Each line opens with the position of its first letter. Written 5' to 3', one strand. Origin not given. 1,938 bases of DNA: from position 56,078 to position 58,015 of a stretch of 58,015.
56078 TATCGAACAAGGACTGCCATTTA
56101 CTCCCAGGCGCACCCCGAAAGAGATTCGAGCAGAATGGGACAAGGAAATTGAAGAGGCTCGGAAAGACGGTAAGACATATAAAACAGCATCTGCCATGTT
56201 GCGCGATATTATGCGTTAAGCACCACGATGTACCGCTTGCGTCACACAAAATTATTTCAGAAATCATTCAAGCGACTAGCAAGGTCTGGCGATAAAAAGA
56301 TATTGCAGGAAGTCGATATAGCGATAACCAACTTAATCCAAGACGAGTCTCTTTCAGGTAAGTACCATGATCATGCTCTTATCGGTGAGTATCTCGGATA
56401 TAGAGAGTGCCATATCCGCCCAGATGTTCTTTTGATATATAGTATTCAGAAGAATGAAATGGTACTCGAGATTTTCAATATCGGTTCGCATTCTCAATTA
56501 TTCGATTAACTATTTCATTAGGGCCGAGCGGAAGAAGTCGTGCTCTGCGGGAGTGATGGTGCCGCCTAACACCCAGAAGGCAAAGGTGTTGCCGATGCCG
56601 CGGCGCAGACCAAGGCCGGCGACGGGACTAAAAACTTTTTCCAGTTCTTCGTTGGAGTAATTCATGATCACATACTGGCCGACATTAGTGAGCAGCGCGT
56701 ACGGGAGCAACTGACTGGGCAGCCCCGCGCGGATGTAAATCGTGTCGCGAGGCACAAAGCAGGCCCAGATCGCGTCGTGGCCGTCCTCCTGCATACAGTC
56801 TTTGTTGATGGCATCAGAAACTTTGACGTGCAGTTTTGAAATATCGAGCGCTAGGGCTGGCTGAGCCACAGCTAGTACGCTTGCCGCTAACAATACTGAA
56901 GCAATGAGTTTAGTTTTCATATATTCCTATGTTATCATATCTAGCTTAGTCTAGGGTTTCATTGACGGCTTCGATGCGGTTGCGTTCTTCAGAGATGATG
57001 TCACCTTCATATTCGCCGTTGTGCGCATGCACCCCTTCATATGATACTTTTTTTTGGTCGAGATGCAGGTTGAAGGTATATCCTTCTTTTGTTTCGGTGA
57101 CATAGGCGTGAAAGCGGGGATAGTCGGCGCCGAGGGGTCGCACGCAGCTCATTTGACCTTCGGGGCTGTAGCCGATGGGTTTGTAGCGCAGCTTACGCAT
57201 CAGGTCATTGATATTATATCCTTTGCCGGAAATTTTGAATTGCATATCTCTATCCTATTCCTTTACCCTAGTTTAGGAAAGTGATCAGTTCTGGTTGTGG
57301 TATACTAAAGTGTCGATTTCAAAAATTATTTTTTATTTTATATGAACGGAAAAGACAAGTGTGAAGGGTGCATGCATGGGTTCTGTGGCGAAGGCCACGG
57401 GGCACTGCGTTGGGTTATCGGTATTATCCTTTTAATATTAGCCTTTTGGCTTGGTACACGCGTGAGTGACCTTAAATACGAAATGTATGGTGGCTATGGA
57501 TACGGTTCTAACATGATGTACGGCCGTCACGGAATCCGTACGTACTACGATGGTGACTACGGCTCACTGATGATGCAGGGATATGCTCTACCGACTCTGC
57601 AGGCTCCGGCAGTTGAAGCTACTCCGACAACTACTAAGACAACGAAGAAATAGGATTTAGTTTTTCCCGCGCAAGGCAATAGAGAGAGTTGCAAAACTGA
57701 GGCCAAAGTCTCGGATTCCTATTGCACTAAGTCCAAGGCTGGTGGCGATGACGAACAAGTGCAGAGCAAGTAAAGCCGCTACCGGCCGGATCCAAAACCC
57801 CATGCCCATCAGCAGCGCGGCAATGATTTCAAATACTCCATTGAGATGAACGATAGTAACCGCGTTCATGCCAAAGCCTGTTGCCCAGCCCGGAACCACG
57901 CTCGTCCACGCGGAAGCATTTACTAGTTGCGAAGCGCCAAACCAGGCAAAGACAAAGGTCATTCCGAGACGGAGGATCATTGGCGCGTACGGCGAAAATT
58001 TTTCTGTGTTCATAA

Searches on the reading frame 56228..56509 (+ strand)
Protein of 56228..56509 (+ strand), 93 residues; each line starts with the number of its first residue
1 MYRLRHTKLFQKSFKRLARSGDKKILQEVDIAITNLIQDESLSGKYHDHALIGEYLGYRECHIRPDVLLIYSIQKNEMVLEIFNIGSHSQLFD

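Call 70: search_protein_families(library=pfam, proteins=[window:56228-56509:+], max_evalue=0.001)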
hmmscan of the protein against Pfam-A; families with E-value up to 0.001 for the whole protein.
window:56228-56509:+ (93 aa): 3 families
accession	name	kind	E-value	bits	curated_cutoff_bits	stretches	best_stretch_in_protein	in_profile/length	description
PF15738.11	YafQ_toxin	-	1.2e-26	93.3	30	1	2-93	1-88/88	Bacterial toxin of type II toxin-antitoxin system, YafQ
PF05016.21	ParE_toxin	-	1.5e-09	38.8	23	1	6-91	3-88/89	ParE toxin of type II toxin-antitoxin system, parDE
PF15781.12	ParE-like_toxin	-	5.9e-05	23.4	28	1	6-92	3-83/87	ParE-like toxin of type II bacterial toxin-antitoxin system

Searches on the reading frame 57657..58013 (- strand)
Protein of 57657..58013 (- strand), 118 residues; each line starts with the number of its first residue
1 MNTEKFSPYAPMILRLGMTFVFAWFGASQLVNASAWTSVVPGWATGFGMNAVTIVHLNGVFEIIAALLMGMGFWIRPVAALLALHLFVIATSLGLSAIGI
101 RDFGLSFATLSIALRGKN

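Call 70: search_protein_families(library=pfam, proteins=[window:57657-58013:-], max_evalue=0.001)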
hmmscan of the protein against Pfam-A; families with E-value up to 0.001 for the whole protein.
window:57657-58013:- (118 aa): 1 family
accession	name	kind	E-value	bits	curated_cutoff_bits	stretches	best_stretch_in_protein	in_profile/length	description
PF07681.17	DoxX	-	5e-06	27.5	23.6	1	11-90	2-80/85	DoxX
